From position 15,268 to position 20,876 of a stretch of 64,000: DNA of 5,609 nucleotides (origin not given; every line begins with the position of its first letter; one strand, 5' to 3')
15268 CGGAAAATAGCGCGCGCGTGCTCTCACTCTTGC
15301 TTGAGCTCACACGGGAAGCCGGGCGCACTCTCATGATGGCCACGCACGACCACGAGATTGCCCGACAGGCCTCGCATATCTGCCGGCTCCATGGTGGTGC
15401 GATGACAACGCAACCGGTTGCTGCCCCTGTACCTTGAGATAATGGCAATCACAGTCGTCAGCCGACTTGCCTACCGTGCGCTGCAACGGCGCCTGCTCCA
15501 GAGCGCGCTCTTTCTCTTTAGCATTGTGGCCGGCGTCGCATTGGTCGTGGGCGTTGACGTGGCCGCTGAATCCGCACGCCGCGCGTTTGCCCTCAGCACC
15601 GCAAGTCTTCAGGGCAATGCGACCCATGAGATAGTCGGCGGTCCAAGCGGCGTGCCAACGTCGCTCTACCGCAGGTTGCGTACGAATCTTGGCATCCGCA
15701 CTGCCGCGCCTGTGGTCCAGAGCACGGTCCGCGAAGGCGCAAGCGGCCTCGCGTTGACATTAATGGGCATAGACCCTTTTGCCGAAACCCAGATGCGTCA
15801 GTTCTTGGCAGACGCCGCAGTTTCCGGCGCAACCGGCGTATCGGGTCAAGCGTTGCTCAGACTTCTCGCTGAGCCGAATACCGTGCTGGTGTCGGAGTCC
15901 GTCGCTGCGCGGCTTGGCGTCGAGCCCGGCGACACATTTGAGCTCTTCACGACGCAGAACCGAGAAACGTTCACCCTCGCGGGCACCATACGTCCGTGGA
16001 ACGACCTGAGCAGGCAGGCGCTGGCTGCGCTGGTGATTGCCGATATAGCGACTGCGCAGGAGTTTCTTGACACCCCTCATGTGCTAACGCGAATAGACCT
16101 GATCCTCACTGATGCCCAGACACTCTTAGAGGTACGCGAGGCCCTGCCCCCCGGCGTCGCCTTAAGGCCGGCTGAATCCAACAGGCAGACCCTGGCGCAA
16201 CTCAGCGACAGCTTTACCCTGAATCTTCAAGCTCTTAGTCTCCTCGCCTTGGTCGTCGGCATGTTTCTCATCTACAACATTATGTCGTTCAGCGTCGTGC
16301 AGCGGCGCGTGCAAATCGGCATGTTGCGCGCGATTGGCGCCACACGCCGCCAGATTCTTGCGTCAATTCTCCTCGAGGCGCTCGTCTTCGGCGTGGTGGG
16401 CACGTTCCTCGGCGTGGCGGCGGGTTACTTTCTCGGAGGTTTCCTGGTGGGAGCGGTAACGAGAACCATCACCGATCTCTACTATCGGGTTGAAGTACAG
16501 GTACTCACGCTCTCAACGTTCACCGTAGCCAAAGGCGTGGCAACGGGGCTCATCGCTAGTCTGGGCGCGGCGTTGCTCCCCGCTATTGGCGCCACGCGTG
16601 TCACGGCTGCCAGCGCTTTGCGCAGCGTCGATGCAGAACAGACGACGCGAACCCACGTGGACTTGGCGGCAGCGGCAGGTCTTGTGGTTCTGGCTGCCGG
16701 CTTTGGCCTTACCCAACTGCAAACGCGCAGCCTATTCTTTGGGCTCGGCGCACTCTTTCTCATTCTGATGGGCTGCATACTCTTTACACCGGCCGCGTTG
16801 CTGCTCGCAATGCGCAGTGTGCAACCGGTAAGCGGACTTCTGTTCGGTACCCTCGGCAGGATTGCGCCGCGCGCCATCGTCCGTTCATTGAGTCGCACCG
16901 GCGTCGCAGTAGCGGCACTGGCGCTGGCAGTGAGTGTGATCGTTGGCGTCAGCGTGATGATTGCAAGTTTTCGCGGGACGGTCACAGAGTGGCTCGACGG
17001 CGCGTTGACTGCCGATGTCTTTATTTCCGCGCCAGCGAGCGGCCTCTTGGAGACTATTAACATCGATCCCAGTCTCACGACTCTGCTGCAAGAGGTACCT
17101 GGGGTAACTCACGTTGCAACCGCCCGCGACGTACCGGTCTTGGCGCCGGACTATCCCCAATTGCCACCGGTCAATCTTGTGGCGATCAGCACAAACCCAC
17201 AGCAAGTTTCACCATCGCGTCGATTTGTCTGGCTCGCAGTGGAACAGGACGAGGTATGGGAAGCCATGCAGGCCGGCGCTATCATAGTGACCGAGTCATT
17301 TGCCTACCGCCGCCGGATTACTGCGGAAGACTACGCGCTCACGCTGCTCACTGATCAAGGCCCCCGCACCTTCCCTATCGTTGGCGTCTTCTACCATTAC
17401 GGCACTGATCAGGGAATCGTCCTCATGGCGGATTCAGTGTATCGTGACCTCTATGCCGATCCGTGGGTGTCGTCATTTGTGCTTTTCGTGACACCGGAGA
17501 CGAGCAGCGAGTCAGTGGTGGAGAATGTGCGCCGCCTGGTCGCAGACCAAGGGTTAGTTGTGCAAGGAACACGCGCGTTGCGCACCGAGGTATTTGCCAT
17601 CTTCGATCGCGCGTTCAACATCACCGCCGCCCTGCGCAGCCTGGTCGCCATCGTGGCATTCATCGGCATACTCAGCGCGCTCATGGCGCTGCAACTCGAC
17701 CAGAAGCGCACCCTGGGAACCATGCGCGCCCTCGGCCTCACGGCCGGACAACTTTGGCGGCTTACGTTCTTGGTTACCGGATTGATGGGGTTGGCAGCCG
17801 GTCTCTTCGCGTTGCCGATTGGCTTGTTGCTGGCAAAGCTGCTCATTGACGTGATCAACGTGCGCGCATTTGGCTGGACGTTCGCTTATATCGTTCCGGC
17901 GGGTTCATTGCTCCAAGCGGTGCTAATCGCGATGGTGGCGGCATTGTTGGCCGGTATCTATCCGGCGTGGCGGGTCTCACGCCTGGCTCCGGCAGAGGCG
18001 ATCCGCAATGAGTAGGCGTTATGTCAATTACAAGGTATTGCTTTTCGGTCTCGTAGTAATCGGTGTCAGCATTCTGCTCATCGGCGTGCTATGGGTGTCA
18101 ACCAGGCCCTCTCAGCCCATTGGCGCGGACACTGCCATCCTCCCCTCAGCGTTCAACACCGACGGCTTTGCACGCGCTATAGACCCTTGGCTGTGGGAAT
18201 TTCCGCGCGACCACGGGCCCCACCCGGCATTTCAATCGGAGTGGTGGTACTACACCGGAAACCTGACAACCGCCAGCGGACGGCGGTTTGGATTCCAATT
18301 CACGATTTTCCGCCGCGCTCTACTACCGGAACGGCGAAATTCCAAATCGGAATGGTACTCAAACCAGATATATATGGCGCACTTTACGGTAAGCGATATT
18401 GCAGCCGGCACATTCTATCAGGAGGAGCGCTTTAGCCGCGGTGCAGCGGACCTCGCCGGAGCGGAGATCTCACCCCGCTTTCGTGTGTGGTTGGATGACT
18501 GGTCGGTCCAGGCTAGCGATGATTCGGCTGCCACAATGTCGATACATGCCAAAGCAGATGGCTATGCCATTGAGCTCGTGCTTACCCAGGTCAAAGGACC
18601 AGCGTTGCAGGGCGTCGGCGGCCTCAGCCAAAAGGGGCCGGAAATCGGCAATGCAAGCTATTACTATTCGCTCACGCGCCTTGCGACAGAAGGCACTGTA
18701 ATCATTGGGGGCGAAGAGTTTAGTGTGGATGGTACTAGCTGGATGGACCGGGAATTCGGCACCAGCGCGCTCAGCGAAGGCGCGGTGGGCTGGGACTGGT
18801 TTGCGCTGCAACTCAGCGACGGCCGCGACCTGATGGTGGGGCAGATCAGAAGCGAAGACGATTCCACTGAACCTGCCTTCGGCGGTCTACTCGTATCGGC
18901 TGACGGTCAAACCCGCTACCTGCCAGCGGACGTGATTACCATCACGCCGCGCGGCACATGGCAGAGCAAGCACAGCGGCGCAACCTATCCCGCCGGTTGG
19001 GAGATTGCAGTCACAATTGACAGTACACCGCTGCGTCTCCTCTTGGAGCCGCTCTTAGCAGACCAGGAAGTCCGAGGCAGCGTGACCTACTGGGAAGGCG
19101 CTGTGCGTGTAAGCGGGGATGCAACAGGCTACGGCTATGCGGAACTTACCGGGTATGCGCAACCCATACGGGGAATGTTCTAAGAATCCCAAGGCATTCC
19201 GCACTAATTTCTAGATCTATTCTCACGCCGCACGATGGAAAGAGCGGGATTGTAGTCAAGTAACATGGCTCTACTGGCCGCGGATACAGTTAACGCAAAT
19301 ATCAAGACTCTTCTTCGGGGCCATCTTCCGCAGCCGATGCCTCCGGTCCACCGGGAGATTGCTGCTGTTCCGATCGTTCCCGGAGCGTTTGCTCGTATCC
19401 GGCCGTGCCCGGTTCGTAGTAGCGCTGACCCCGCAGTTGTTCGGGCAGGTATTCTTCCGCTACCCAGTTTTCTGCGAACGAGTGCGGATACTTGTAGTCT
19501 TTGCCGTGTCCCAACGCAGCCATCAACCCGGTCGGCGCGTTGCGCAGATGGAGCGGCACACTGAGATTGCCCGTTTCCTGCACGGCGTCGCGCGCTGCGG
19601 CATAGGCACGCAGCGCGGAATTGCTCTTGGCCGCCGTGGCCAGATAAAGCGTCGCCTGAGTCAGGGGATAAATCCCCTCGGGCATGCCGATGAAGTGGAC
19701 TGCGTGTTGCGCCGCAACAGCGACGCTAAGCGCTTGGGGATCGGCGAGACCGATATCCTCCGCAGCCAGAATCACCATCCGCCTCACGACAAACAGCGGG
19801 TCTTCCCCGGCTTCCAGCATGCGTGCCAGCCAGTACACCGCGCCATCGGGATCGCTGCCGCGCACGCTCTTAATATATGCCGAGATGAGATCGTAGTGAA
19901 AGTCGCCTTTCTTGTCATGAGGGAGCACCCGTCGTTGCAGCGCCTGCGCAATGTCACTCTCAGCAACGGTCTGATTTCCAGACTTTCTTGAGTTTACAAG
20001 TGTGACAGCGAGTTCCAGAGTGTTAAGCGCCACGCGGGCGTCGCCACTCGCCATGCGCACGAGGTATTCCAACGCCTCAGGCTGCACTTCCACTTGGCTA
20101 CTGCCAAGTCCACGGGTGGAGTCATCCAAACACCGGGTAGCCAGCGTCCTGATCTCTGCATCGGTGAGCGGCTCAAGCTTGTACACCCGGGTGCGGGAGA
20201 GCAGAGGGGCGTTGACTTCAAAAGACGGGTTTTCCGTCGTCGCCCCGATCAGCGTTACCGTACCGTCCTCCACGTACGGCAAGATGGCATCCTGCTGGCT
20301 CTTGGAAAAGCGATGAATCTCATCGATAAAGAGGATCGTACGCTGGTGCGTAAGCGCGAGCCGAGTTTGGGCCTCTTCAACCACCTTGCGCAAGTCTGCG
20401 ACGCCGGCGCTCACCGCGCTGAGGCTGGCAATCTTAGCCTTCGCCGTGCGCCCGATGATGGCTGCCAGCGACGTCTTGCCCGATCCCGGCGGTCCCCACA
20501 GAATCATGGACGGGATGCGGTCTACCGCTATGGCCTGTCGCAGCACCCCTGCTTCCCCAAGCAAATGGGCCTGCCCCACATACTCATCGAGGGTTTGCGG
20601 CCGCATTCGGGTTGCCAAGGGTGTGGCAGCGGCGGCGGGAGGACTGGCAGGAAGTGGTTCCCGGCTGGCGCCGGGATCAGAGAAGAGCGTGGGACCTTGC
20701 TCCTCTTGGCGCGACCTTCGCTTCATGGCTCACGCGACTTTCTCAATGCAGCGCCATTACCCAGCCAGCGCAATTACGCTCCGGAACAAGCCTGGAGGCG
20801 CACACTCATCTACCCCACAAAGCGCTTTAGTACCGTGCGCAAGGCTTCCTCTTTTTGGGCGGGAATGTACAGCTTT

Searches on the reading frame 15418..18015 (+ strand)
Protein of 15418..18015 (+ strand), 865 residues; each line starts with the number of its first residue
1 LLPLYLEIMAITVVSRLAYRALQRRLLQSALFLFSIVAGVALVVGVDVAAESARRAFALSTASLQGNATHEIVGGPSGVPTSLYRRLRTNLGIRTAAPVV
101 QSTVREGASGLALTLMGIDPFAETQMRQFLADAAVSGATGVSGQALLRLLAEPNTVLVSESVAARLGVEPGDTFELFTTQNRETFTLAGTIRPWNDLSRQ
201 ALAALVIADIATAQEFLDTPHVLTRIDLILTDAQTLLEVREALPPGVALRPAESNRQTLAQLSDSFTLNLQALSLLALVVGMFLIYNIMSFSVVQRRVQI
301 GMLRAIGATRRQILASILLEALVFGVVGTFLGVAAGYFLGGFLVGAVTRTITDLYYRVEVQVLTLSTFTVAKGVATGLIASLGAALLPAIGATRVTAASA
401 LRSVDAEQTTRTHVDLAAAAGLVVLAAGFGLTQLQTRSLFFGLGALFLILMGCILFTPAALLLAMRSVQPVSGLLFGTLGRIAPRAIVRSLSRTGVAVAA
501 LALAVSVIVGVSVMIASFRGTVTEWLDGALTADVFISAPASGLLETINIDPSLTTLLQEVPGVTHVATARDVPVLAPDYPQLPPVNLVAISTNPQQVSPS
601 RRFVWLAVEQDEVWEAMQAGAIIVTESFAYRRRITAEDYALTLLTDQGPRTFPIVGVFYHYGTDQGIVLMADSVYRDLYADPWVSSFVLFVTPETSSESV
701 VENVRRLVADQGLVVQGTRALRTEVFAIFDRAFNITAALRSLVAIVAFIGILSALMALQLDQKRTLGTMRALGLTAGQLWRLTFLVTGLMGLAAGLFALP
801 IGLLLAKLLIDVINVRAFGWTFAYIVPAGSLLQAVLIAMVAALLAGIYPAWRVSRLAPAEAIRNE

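Call 81: search_protein_families(library=pfam, proteins=[window:15418-18015:+], max_evalue=0.000001)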
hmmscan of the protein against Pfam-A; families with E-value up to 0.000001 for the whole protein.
window:15418-18015:+ (865 aa): 2 families
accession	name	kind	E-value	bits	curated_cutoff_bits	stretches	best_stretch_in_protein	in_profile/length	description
PF02687.27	FtsX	-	1e-30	106.7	25.5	2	273-394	3-117/120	FtsX-like permease C-terminal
PF12704.14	MacB_PCD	-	6.6e-12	46.6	27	1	29-243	1-204/207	MacB-like periplasmic core domain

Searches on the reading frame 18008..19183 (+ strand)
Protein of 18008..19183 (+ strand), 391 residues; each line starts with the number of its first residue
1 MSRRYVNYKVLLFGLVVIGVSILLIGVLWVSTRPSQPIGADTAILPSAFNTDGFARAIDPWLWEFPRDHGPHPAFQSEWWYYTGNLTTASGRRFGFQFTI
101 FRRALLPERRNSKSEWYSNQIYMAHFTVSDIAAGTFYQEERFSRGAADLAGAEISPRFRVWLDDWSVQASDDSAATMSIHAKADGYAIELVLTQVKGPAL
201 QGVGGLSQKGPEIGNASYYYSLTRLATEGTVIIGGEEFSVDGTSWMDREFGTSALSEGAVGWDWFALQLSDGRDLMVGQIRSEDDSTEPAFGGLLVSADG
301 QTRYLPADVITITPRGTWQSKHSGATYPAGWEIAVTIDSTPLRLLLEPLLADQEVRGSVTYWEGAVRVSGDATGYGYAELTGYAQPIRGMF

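Call 81: search_protein_families(library=pfam, proteins=[window:18008-19183:+], max_evalue=0.000001)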
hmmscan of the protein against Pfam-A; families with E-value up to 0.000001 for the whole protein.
window:18008-19183:+ (391 aa): 2 families
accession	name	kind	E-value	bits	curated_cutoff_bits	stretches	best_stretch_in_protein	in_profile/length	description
PF07143.17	CrtC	-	2.7e-59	201.1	22.5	1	78-252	2-168/168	CrtC N-terminal lipocalin domain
PF17186.10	Lipocalin_9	-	1.5e-40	138.8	26.2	1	255-383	1-131/131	Lipocalin-like domain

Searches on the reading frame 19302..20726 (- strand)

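Call 80: search_protein_families(library=pfam, proteins=[window:19302-20726:-], max_evalue=0.000001)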
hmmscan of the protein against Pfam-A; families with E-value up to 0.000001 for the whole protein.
window:19302-20726:- (474 aa): 4 families
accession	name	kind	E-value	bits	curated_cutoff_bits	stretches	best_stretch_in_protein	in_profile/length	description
PF12002.13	MgsA_C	-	3.9e-69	232.3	27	1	290-454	1-165/167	MgsA AAA+ ATPase C terminal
PF16193.11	AAA_assoc_2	-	5.8e-26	91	34.3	1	209-289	2-81/81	AAA C-terminal domain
PF05496.18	RuvB_N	-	7.1e-16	58.8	27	1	41-160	1-116/159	Holliday junction DNA helicase RuvB P-loop domain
PF00004.35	AAA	-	3.6e-15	57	21.2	1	74-179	1-123/131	ATPase family associated with various cellular activities (AAA)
